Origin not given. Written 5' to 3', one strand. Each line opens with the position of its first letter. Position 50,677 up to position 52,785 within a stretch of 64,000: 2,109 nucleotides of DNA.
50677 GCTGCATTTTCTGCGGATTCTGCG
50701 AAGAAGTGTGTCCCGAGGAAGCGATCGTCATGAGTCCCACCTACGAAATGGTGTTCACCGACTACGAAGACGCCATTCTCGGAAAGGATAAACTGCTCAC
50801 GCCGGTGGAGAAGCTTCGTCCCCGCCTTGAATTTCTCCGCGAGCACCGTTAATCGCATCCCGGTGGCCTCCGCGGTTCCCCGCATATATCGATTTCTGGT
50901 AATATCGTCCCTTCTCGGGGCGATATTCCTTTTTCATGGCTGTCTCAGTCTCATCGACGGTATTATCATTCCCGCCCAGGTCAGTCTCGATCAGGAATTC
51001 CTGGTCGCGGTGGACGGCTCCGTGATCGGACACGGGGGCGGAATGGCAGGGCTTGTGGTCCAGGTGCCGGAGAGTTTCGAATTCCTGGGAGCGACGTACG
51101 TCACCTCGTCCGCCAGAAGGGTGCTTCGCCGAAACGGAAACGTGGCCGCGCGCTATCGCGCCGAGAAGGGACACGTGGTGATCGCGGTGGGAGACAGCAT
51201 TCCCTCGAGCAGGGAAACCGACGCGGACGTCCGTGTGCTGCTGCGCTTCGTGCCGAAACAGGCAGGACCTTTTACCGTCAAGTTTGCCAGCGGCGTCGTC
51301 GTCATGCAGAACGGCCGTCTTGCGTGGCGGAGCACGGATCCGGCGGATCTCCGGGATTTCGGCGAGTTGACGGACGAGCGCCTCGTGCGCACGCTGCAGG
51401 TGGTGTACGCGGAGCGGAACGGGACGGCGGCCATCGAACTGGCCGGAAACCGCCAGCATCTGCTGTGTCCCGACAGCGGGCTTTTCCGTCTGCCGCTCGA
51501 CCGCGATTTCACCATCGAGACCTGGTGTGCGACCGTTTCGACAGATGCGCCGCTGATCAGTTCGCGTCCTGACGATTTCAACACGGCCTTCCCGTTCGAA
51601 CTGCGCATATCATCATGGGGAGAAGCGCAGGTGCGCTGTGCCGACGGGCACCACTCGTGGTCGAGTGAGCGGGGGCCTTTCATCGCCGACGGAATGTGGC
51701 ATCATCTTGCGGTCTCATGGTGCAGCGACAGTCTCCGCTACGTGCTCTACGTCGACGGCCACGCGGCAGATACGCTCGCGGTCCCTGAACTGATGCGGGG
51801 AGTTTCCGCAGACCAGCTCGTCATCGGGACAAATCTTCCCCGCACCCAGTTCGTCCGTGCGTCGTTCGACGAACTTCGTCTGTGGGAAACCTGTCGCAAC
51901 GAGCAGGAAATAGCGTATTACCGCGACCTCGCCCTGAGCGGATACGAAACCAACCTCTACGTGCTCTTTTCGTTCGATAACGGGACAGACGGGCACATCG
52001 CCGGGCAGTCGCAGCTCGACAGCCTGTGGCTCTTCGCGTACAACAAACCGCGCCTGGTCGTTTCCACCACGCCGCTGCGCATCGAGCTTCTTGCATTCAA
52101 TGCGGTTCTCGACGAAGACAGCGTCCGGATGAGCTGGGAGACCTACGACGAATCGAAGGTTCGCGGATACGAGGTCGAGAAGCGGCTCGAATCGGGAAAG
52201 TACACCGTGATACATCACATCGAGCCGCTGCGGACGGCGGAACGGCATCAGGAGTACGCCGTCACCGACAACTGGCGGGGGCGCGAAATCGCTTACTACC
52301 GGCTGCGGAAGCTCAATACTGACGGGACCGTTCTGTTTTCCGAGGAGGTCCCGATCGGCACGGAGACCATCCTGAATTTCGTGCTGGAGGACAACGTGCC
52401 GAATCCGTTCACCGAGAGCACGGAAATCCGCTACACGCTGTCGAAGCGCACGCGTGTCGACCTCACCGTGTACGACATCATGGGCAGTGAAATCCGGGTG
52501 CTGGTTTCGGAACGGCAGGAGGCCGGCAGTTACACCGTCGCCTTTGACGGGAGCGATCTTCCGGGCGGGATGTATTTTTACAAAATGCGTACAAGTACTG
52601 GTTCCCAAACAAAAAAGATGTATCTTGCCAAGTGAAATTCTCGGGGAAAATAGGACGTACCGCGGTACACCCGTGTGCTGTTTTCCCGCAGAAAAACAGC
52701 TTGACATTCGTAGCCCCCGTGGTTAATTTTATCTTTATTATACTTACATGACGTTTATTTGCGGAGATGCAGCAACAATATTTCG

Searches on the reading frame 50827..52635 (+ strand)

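Call 87: search_protein_families(library=pfam, proteins=[window:50827-52635:+], max_evalue=0.00001)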
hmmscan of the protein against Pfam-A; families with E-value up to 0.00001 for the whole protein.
window:50827-52635:+ (602 aa): 2 families
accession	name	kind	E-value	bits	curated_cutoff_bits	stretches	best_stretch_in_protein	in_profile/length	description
PF13385.13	Laminin_G_3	-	4.3e-16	59.8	27.6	1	210-363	5-151/151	Concanavalin A-like lectin/glucanases superfamily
PF18962.6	Por_Secre_tail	-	2.2e-09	37.9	27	1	525-598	3-73/75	Secretion system C-terminal sorting domain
